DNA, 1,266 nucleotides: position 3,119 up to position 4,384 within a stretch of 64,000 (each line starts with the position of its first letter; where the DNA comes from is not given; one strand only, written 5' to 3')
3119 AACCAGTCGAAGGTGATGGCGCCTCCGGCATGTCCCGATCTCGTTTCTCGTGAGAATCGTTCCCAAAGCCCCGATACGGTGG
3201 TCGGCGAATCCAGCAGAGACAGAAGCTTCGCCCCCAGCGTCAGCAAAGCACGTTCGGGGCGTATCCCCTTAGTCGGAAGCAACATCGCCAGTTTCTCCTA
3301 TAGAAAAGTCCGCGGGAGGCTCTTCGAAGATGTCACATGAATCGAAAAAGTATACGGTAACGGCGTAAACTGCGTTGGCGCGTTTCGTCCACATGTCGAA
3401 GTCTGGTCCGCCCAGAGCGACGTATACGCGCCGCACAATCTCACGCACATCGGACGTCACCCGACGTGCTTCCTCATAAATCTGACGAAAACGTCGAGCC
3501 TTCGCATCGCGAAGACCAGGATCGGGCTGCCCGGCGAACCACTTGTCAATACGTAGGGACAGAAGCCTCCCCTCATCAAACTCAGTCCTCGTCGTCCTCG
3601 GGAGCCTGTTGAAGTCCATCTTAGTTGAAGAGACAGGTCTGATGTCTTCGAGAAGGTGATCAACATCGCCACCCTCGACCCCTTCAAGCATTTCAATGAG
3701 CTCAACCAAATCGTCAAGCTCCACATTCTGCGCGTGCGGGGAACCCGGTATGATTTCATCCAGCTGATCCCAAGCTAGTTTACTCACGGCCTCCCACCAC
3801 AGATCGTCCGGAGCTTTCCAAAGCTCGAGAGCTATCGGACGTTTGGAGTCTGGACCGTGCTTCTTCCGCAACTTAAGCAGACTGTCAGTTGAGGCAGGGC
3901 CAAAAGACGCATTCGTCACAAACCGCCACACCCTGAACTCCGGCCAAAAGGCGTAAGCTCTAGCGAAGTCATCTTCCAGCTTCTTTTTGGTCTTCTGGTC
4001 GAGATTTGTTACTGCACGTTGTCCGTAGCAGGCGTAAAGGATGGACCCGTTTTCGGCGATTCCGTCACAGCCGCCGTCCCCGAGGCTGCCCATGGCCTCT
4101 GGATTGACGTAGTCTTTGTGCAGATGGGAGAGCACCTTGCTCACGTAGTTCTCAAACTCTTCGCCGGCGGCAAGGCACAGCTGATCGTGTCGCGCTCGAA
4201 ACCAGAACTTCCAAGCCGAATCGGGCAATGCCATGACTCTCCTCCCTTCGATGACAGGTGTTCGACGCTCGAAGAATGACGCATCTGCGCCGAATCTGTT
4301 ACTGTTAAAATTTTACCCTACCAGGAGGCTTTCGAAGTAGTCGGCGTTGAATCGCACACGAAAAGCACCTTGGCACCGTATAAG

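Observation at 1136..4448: Compact three-gene defence-like operon (Mrr-like-domain protein, 84-aa protein, coiled-coil SMC/ABC ATPase) inserted next to tRNA-His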

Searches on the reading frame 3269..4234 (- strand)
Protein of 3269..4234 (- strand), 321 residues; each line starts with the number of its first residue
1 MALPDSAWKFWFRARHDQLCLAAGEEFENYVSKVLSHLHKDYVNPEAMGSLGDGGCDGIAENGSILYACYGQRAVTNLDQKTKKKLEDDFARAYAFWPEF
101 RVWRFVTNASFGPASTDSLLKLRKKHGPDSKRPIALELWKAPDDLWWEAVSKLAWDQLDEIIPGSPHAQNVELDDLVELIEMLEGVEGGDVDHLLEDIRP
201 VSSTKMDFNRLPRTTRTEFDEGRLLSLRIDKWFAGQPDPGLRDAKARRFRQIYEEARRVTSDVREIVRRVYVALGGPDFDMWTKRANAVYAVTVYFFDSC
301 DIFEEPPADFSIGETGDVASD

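Call 5: search_protein_families(library=pfam, proteins=[window:3269-4234:-], max_evalue=1)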
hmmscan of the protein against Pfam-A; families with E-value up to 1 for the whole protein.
window:3269-4234:- (321 aa): 2 families
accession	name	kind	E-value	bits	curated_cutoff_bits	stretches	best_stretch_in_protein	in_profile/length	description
PF20275.3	CTD10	-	6.9e-30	104.8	28.1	1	175-304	2-134/134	C-terminal domain 10 of the ABC-three component (ABC-3C) systems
PF24944.1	DUF7758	-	0.15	12.7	27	1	63-107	61-107/126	Domain of unknown function (DUF7758)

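Call 6: search_protein_families(library=padloc, proteins=[window:3269-4234:-], max_evalue=1)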
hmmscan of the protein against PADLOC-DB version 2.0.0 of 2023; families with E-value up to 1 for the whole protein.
window:3269-4234:- (321 aa): 3 families
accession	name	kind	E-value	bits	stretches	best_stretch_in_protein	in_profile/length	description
PDLC03852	LmuA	-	6.6e-06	24.3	1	17-121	13-124/336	-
PDLC04772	PDC-M68A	-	9.8e-06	23.7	1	203-305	149-252/253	-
PDLC04773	PDC-M68A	-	2.3e-05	22.6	1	172-307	61-197/200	-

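Call 7: search_protein_families(library=ncbifam, proteins=[window:3269-4234:-], max_evalue=1)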
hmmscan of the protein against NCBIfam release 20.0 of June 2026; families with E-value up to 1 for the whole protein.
window:3269-4234:- (321 aa): 0 families

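Call 23: search_solved_structures(query=window:3269-4234:-, max_evalue=10, show_alignments=2)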
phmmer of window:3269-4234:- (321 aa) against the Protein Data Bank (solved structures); distinct sequences matched with E-value up to 10: 0.

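Call 24: find_homologous_proteins(query=window:3269-4234:-, max_evalue=0.001)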
Query window:3269-4234:- (321 aa): 191 proteins with E <= 0.001 among 2549 candidates; the best 120 are listed.
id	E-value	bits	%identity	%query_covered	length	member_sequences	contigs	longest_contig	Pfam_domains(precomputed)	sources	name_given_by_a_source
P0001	4.0e-220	748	100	100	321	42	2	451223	PF20275.4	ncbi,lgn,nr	ncbi:ABC-three component system protein [Peptidiphaga gingivicola]|nr:ABC-three component system pro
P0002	1.6e-147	509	70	98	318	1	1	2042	PF20275.4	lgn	-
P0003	4.6e-146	504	70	99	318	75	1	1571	PF20275.4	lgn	-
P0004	9.0e-145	500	68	100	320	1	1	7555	PF20275.4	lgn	-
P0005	2.2e-144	499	68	99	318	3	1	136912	PF20275.4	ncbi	ncbi:ABC-three component system protein [Actinomycetaceae bacterium L2_0104]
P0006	1.1e-143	497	69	99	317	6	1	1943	PF20275.4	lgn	-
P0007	1.3e-143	496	67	99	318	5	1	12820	PF20275.4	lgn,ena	-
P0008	2.9e-142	492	69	96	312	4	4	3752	PF20275.4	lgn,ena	-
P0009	3.1e-141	489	68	96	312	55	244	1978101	PF20275.4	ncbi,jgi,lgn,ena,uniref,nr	ncbi:ABC-three component system protein [Actinomyces massiliensis]|jgi:hypothetical protein|uniref:A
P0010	4.5e-141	488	66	99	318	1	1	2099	PF20275.4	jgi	jgi:hypothetical protein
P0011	5.0e-141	488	68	99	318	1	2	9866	PF20275.4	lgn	-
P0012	4.9e-140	485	65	99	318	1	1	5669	PF20275.4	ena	-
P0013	6.2e-140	484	66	98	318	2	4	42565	PF20275.4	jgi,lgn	jgi:hypothetical protein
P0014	1.3e-139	483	67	98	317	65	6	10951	PF20275.4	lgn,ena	-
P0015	3.5e-139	482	67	99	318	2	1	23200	PF20275.4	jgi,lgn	jgi:hypothetical protein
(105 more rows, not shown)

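Call 29: find_encoding_contigs(protein=window:3269-4234:-, flank=10000, max_places=6)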
Protein window:3269-4234:- (321 aa): 3 contigs read that carry it; 3 places shown.
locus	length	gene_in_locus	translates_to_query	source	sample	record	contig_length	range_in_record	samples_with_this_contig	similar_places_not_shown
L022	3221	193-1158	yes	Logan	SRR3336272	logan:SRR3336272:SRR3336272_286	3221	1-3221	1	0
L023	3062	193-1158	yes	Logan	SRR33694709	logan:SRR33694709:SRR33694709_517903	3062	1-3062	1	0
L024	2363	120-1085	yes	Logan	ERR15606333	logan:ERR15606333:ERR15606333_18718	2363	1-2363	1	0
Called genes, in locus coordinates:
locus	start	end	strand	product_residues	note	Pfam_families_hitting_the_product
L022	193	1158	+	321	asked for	PF20275:CTD10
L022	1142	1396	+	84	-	PF20293:MC6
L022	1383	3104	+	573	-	PF20275:CTD10, PF10088:DUF2326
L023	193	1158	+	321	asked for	PF20275:CTD10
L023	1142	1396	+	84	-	PF20293:MC6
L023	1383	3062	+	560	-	?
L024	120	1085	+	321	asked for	PF20275:CTD10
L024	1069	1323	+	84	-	PF20293:MC6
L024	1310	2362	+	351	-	?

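Call 33: search_solved_structures(query=A1, max_evalue=10, show_alignments=3)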
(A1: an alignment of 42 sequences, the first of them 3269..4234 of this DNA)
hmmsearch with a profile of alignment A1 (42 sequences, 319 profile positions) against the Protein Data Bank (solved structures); distinct sequences matched with E-value up to 10: 2.
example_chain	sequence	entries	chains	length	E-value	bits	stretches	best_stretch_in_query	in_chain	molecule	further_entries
9jve_A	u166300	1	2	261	0.55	12.5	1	114-188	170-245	SDR family NAD(P)-dependent oxidoreductase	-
2m45_A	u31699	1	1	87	0.72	12.1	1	156-211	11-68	Minichromosome maintenance protein MCM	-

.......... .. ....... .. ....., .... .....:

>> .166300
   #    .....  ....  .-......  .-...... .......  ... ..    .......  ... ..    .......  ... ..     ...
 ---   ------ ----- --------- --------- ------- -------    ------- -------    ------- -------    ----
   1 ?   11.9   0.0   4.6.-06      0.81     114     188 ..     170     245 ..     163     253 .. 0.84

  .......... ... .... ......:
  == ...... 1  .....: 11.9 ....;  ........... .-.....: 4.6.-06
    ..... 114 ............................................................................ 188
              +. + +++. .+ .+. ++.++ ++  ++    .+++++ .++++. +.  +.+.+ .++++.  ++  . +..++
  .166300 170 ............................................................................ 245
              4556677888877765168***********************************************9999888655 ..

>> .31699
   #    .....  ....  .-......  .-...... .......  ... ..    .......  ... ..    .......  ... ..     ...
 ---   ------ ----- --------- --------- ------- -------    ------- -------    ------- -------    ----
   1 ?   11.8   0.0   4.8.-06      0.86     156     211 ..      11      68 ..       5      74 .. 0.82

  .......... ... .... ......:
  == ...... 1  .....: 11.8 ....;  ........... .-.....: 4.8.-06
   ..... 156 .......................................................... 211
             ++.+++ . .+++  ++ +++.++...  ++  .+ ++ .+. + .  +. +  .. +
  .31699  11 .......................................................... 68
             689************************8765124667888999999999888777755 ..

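Call 39: predict_structure(alignment_id=A1)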
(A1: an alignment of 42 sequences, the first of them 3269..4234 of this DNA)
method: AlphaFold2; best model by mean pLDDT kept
length: 321 residues; sequences in the alignment: 42
mean_pLDDT: 84.3   pTM: 0.62
mean pLDDT of the five models: 84.3, 82.1, 81.9, 81.8, 81.7
residues with pLDDT >= 90: 155; 70-90: 111; 50-70: 35; < 50: 20
segments of 3 or more residues with pLDDT < 50: 1-3, 188-190, 192-195, 314-321
pLDDT, mean of each block of 10 residues (from residue 1): 60 89 94 96 76 72 96 95 96 94 98 98 98 98 97 88 63 78 63 50 80 86 82 87 88 90 91 89 88 90 82 49 43
secondary structure, 60 per line:
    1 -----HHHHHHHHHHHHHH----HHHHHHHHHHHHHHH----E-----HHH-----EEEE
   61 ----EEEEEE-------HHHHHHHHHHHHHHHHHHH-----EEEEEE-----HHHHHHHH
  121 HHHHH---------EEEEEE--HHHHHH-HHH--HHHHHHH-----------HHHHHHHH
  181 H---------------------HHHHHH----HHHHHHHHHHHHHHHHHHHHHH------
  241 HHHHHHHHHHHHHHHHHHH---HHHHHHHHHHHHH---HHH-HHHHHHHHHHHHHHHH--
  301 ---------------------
elements in order: H6-19 H24-38 E57-60 E65-70 H78-96 E102-107 H113-125 E135-140 H143-148 H155-161 H173-181 H203-208 H213-234 H241-259 H263-275 H283-298

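Call 44: fold_search(model_id=the predicted structure, library=pdb)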
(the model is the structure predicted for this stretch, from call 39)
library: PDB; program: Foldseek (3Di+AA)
matches with E <= 10: 367; with E <= 0.001: 0
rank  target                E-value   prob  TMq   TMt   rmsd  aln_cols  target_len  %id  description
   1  9nv9_E                1.3e-02  0.84  0.17  0.12  10.7       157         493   16  NSF Mg2+ class 1 heptamer (released 2025-10-01)
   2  9pag_B                3.6e-02  0.69  0.17  0.09  10.6       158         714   16  21bin20S complex (NSF-alphaSNAP-2:1 syntaxin-1a:SNAP-25), non-hydrolyzing, class 7 (released 2025-08-06)
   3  9nv9_B                4.7e-02  0.60  0.17  0.12  10.7       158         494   16  NSF Mg2+ class 1 heptamer (released 2025-10-01)
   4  9okc_C                9.0e-02  0.51  0.17  0.12  10.6       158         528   16  22bin20S complex (NSF-alphaSNAP-2:2 syntaxin-1a:SNAP-25), hydrolyzing, class 17 (released 2025-08-06)
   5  9pff_F                9.5e-02  0.54  0.18  0.12  10.6       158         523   16  Min22bin20S complex (NSF-alphaSNAP-2:2 syntaxin-1a H3:SNAP-25 SN1), non-hydrolyzing, class 27 (released 2025-08-06)
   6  9pb9_F                1.1e-01  0.47  0.17  0.12  11.3       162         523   16  21bin20S complex (NSF-alphaSNAP-2:1 syntaxin-1a:SNAP-25), non-hydrolyzing, class 8 (released 2025-08-06)
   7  9nv9_A                1.2e-01  0.44  0.17  0.12  10.7       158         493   16  NSF Mg2+ class 1 heptamer (released 2025-10-01)
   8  7z6h_E                1.3e-01  0.16  0.17  0.17  19.1       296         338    8  Structure of DNA-bound human RAD17-RFC clamp loader and 9-1-1 checkpoint clamp (released 2022-05-04)
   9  9pag_F                1.4e-01  0.47  0.18  0.12  10.6       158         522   16  21bin20S complex (NSF-alphaSNAP-2:1 syntaxin-1a:SNAP-25), non-hydrolyzing, class 7 (released 2025-08-06)
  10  6mdn_F                1.8e-01  0.44  0.18  0.14  10.6       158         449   16  The 20S supercomplex engaging the SNAP-25 N-terminus (class 2) (released 2018-09-19)
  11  8dgf_A                2.3e-01  0.18  0.19  0.06  11.1       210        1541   13  Avs4 bound to phage PhiV-1 portal (released 2022-08-03)
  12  8q3b_E                2.4e-01  0.41  0.19  0.27  10.0       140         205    9  The closed state of the ASFV apo-RNA polymerase (released 2024-02-14)
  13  9pf2_B                2.7e-01  0.30  0.17  0.09  10.6       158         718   16  NSF, substrate free, hydrolyzing, class 25 (released 2025-10-08)
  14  3v1z_B                3.0e-01  0.23  0.13  0.14   7.9       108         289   13  Crystal structure of Type IIF restriction endonuclease Bse634I with cognate DNA (released 2012-04-25)
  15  9a80_B                3.0e-01  0.15  0.19  0.19  17.4       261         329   12  Integrative model of CLPC-HOLB by crosslinking MS and deep learning (released 2024-09-18)
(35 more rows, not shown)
